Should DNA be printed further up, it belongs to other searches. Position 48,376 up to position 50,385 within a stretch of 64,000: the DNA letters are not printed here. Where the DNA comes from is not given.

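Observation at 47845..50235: Two adjacent large ORFs (569 aa and 225 aa) with no recognisable family: the best candidate for an undescribed function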

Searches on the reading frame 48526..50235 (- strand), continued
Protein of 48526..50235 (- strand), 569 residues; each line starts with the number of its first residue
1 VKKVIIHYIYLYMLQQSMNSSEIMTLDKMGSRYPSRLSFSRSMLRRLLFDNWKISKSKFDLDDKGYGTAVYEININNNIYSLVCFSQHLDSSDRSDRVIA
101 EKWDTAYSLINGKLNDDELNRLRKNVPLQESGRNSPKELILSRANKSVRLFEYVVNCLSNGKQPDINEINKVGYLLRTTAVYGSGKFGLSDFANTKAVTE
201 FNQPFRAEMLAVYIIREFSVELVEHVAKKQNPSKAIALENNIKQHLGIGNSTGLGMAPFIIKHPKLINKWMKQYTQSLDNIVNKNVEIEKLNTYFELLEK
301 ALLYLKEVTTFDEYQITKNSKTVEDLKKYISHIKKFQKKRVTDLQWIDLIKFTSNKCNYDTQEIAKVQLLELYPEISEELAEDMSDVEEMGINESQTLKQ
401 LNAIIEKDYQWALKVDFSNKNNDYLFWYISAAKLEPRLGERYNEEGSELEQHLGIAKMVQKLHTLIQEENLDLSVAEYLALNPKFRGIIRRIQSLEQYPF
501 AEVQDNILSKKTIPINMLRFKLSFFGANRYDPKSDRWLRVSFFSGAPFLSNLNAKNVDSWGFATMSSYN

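Call 64: find_encoding_contigs(protein=P0304, flank=9000, max_places=3)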
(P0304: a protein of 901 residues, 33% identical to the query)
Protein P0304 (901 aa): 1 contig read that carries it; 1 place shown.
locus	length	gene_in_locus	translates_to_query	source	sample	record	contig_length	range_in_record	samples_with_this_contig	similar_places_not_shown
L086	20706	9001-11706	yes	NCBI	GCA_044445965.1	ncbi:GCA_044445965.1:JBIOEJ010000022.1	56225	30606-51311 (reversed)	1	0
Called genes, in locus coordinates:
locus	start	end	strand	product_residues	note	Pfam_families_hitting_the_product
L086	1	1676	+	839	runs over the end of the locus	PF11897:DUF3417, PF00343:Phosphorylase, PF28476:GlgP_C (weak)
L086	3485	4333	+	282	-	PF03446:NAD_binding_2, PF09130:DUF1932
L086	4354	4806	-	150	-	PF00254:FKBP_C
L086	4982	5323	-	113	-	PF03330:DPBB_1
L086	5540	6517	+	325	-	PF01073:3Beta_HSD (weak), PF01370:Epimerase, PF04321:RmlD_sub_bind, PF07993:NAD_binding_4 (faint), PF16363:GDP_Man_Dehyd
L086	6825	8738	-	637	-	PF13623:SurA_N_2, PF13624:SurA_N_3, PF13145:Rotamase_2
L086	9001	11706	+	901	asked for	-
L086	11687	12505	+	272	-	PF00005:ABC_tran, PF13304:AAA_21 (faint)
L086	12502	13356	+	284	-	PF00528:BPD_transp_1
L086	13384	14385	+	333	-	PF09084:NMT1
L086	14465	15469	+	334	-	PF00356:LacI, PF00532:Peripla_BP_1, PF13407:Peripla_BP_4 (weak), PF13377:Peripla_BP_3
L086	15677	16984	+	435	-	PF00464:SHMT, PF00155:Aminotran_1_2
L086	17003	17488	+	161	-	PF22811:Zn_ribbon_NrdR, PF03477:ATP-cone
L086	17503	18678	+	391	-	PF00383:dCMP_cyt_deam_1, PF14437:MafB19-deam (weak), PF01872:RibD_C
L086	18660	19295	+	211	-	PF00677:Lum_binding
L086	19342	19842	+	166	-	PF00885:DMRL_synthase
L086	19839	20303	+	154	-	PF01029:NusB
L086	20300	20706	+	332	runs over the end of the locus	PF00586:AIRS, PF02769:AIRS_C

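Call 65: find_encoding_contigs(protein=P0354, flank=9000, max_places=3)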
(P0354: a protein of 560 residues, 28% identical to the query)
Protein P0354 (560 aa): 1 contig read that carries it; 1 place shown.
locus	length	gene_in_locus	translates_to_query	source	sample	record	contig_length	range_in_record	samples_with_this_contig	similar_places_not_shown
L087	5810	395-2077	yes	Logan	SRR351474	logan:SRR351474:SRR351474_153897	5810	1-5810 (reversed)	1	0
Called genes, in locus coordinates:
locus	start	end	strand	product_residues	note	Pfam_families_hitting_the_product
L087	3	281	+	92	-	?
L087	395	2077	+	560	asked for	-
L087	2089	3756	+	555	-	PF02776:TPP_enzyme_N, PF00205:TPP_enzyme_M, PF02775:TPP_enzyme_C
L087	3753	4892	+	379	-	PF02746:MR_MLE_N, PF13378:MR_MLE_C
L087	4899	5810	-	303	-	?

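Call 68: predict_structure(alignment_id=A3)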
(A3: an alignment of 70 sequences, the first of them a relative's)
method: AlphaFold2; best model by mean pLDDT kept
length: 802 residues; sequences in the alignment: 70
mean_pLDDT: 89.3   pTM: 0.92
mean pLDDT of the five models: 89.3, 88.8, 88.2, 87.9, 87.6
residues with pLDDT >= 90: 589; 70-90: 137; 50-70: 36; < 50: 40
segments of 3 or more residues with pLDDT < 50: 1-12, 557-570, 646-652, 799-802
pLDDT, mean of each block of 10 residues (from residue 1): 39 75 97 97 95 96 98 96 97 76 92 96 95 93 94 97 96 92 95 93 95 98 98 98 94 88 96 98 96 94 90 87 96 91 94 97 97 96 91 95 98 98 97 92 94 97 98 97 96 97 97 95 94 83 94 67 42 70 95 98 97 95 94 95 57 63 95 92 89 93 89 83 74 78 80 64 95 97 80 51 38
secondary structure, 60 per line:
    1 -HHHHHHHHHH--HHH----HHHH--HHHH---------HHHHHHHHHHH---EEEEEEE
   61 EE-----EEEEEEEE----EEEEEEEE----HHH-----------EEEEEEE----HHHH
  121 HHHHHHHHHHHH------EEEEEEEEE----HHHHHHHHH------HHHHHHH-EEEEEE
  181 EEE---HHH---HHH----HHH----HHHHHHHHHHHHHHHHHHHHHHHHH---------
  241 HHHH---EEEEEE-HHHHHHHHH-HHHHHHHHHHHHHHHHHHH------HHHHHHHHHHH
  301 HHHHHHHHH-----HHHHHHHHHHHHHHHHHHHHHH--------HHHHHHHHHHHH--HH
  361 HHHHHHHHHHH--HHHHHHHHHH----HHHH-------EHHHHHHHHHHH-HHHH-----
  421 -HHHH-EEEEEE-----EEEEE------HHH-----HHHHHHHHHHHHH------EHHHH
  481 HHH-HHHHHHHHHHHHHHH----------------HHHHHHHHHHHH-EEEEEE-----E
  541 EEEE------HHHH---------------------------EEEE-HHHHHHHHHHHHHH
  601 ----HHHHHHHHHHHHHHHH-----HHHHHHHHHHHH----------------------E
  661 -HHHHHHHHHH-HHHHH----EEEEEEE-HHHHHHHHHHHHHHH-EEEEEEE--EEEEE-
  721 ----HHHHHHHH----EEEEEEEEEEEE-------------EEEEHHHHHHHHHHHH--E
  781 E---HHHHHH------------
elements in order (helices of 4 or more, strands of 3 or more residues): H2-11 H21-24 H27-30 H40-50 E54-62 E68-75 E80-87 E106-112 H117-132 E139-147 H152-160 H167-173 E175-183 H207-231 H241-244 E248-253 H255-263 H265-283 H290-309 H315-336 H345-356 H359-371 H374-383 H388-391 H400-410 H412-415 H422-425 E427-432 E438-442 H457-469 H477-483 H485-499 H516-527 E529-534 E540-544 H551-554 E582-585 H587-600 H605-620 H626-637 H662-671 H673-677 E682-688 H690-704 E706-712 E715-719 H725-732 E737-748 E762-765 H766-777 H785-790

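Call 70: fold_search(model_id=the predicted structure, library=pdb)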
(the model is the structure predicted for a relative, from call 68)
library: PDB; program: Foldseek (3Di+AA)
matches with E <= 10: 75; with E <= 0.001: 0
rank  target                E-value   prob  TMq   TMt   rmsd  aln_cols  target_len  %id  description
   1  1x0a                  4.9e-02  1.00  0.13  0.28   7.0       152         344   18  Crystal Structure of type II malate/lactate dehydrogenase from thermus thermophilus HB8 (released 2006-03-07)
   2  1vbi                  7.6e-02  1.00  0.13  0.27   7.1       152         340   20  Crystal structure of type 2 malate/lactate dehydrogenase from thermus thermophilus HB8 (released 2005-04-19)
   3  4fjs_A                1.5e-01  1.00  0.13  0.30   5.9       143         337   13  Crystal structure of ureidoglycolate dehydrogenase enzyme in apo form (released 2013-01-16)
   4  1nxu_B                1.7e-01  0.99  0.12  0.28   6.6       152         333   10  CRYSTAL STRUCTURE OF E. COLI HYPOTHETICAL OXIDOREDUCTASE YIAK NORTHEAST STRUCTURAL GENOMICS CONSORTIUM TARGET ER82. (released 2003-03-11)
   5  1xrh_C                2.3e-01  0.97  0.13  0.28   8.3       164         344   13  Crystal Structure of Ureidoglycolate Dehydrogenase from Escherichia Coli (released 2004-10-26)
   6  1z2i_A                2.4e-01  0.99  0.13  0.29   6.3       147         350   18  CRYSTAL STRUCTURE OF Agrobacterium tumefaciens MALATE DEHYDROGENASE, NEW YORK STRUCTURAL GENOMICS CONSORTIUM (released 2005-03-15)
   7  3i0p                  2.9e-01  0.98  0.13  0.27   6.1       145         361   14  Crystal structure of malate dehydrogenase from Entamoeba histolytica (released 2009-07-14)
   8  1nxu_A                3.3e-01  0.98  0.13  0.29   6.9       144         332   11  CRYSTAL STRUCTURE OF E. COLI HYPOTHETICAL OXIDOREDUCTASE YIAK NORTHEAST STRUCTURAL GENOMICS CONSORTIUM TARGET ER82. (released 2003-03-11)
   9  1s20_A                4.3e-01  0.97  0.13  0.29   6.5       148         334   14  A novel NAD binding protein revealed by the crystal structure of E. Coli 2,3-diketogulonate reductase (YiaK) NORTHEAST (released 2004-01-20)
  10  1xrh_A                4.3e-01  0.96  0.13  0.28   6.2       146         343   12  Crystal Structure of Ureidoglycolate Dehydrogenase from Escherichia Coli (released 2004-10-26)
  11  1v9n                  4.3e-01  0.95  0.13  0.28   6.7       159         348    9  Structure of Malate Dehydrogenase from Pyrococcus horikoshii OT3 (released 2005-03-29)
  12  1s20_G                4.9e-01  0.96  0.13  0.28   6.6       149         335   13  A novel NAD binding protein revealed by the crystal structure of E. Coli 2,3-diketogulonate reductase (YiaK) NORTHEAST (released 2004-01-20)
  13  1s20_F                4.9e-01  0.84  0.11  0.24   7.9       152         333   14  A novel NAD binding protein revealed by the crystal structure of E. Coli 2,3-diketogulonate reductase (YiaK) NORTHEAST (released 2004-01-20)
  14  2g8y_A                4.9e-01  0.82  0.16  0.32  10.0       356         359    9  The structure of a putative malate/lactate dehydrogenase from E. coli. (released 2006-04-25)
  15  1xrh_F                7.0e-01  0.92  0.13  0.28   6.1       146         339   13  Crystal Structure of Ureidoglycolate Dehydrogenase from Escherichia Coli (released 2004-10-26)
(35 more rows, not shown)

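Call 78: search_protein_families(library=pfam, alignment_id=A1, max_evalue=10)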
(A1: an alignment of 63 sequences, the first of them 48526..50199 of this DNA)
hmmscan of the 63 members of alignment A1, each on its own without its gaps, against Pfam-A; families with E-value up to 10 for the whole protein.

A. member 1, window:48526-50199:- (557 aa): 1 family
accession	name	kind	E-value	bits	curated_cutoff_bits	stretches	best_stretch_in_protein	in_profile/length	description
PF21774.3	NagJ_C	-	0.82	10.8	28.3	1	256-295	3-42/114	Hyaluronidase post-catalytic domain-like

B. families by the number of members that match (of 63 scanned): 37 families (the first 25 are shown)
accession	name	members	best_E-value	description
PF25311.1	WDGH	1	0.008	WDGH domain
PF25762.1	HAUS1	1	0.013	HAUS augmin-like complex subunit 1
PF13872.12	AAA_34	1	0.024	P-loop containing NTP hydrolase pore-1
PF14992.11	TMCO5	1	0.03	TMCO5 family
PF23289.1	Spectrin_5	1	0.03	Guanine nucleotide exchange factor DBS-like, spectrin-like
PF07116.16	DUF1372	1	0.035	Protein of unknown function (DUF1372)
PF01997.21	Translin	1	0.04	Translin family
PF13977.11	TetR_C_6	1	0.043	BetI-type transcriptional repressor, C-terminal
PF23366.1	Beta-prop_HVO_0234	1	0.049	HVO_0234-like, beta propeller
PF11313.14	DUF3116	1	0.06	Protein of unknown function (DUF3116)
PF04683.19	Rpn13_ADRM1_Pru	1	0.062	Proteasome complex subunit Rpn13, Pru domain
PF24383.1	DUF7539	1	0.07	Family of unknown function (DUF7539)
PF11002.13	RDM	1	0.072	RFPL defining motif (RDM)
PF00657.28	Lipase_GDSL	1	0.075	GDSL-like Lipase/Acylhydrolase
PF21078.2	GDH_HM3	1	0.09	Glutamate dehydrogenase, helical motif 3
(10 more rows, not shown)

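Call 82: get_annotated_region(hit=H63, flank=9000)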
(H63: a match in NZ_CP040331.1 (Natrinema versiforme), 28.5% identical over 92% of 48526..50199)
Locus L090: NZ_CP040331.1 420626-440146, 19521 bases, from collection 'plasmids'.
description: Natrinema versiforme strain BOL5-4 plasmid pNVE500
organism: Natrinema versiforme (NCBI taxid 88724)
taxonomy: Archaea; Euryarchaeota; Halobacteria; Halobacteriales; Natrialbaceae; Natrinema; Natrinema versiforme
host: -; source: -; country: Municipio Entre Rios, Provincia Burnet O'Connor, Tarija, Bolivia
typing (MOB-suite, as given by PLSDB): non-mobilizable; mating-pair formation MPF_T
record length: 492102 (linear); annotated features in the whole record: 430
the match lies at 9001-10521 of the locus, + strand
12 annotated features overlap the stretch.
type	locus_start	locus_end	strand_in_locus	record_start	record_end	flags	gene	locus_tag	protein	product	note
CDS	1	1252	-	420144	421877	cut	-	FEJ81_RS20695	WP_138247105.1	hydantoinase B/oxoprolinase family protein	-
CDS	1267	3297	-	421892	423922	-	-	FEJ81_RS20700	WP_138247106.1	hydantoinase/oxoprolinase family protein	-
CDS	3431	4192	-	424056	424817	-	-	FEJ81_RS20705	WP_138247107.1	IclR family transcriptional regulator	GO:0006355 - regulation of DNA-templated transcription [Evidence IEA]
CDS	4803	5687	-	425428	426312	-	-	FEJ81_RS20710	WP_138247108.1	dihydrodipicolinate synthase family protein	GO:0009436 - glyoxylate catabolic process [Evidence IEA]; GO:0071704 - organic substance metabolic process [Evidence ...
CDS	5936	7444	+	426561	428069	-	-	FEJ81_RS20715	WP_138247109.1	aldehyde dehydrogenase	-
CDS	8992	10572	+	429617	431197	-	-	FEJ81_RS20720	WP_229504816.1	hypothetical protein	-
CDS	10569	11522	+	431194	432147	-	-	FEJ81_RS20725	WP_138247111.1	hypothetical protein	-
CDS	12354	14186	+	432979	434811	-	-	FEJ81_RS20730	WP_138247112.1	BCCT family transporter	GO:0071705 - nitrogen compound transport [Evidence IEA]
CDS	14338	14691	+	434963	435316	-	-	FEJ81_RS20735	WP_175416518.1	nuclear transport factor 2 family protein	-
CDS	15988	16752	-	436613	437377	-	-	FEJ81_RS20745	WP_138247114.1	IclR family transcriptional regulator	GO:0006355 - regulation of DNA-templated transcription [Evidence IEA]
CDS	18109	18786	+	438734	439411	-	-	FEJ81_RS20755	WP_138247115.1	IS6 family transposase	-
CDS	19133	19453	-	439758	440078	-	-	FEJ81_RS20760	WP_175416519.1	winged-helix domain-containing protein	-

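Call 83: get_annotated_region(hit=H11, flank=9000)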
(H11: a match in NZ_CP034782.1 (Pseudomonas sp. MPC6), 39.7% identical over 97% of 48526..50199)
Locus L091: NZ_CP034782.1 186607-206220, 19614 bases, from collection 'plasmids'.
description: Pseudomonas sp. MPC6 plasmid pMPC6-328K, complete sequence
organism: Pseudomonas sp. MPC6 (NCBI taxid 2498848)
taxonomy: Bacteria; Pseudomonadota; Gammaproteobacteria; Pseudomonadales; Pseudomonadaceae; Pseudomonas; Pseudomonas sp. MPC6
host: -; source: -; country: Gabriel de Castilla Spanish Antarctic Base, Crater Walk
typing (MOB-suite, as given by PLSDB): conjugative; relaxase MOBP; mating-pair formation MPF_I
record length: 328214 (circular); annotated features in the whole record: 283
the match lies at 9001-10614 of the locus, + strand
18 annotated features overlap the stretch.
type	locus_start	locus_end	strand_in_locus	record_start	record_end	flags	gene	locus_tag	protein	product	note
CDS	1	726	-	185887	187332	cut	-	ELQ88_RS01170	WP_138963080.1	aldehyde dehydrogenase family protein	-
CDS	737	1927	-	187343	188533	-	-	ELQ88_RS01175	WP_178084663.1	aromatic ring-hydroxylating dioxygenase subunit alpha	-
CDS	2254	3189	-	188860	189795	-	-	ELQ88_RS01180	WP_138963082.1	LysR substrate-binding domain-containing protein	-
CDS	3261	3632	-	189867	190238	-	-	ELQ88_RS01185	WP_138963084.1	RidA family protein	-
CDS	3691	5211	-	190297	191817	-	-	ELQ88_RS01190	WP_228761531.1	BCCT family transporter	GO:0071705 - nitrogen compound transport [Evidence IEA]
CDS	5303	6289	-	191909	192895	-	-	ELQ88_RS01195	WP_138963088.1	membrane dipeptidase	GO:0006508 - proteolysis [Evidence IEA]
CDS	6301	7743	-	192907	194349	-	-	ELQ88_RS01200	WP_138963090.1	aldehyde dehydrogenase family protein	-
CDS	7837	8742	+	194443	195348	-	-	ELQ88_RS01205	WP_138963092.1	LysR family transcriptional regulator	-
CDS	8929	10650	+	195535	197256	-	-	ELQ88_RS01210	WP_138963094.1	hypothetical protein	-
CDS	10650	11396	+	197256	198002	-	-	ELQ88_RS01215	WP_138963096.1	DUF3726 domain-containing protein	-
CDS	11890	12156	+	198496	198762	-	-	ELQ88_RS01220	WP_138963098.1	hypothetical protein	-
CDS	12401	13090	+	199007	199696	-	-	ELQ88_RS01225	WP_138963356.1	IS6 family transposase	-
CDS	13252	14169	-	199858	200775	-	-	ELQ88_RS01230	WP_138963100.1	LysR substrate-binding domain-containing protein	-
CDS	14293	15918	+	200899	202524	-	-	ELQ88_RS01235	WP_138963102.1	BCCT family transporter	-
CDS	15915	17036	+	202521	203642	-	-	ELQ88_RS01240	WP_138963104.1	mandelate racemase/muconate lactonizing enzyme family protein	-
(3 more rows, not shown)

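Call 89: search_protein_families(library=padloc, proteins=[window:48526-50199:-], max_evalue=0.01)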
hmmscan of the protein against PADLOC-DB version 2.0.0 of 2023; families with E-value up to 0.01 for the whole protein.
window:48526-50199:- (557 aa): 0 families
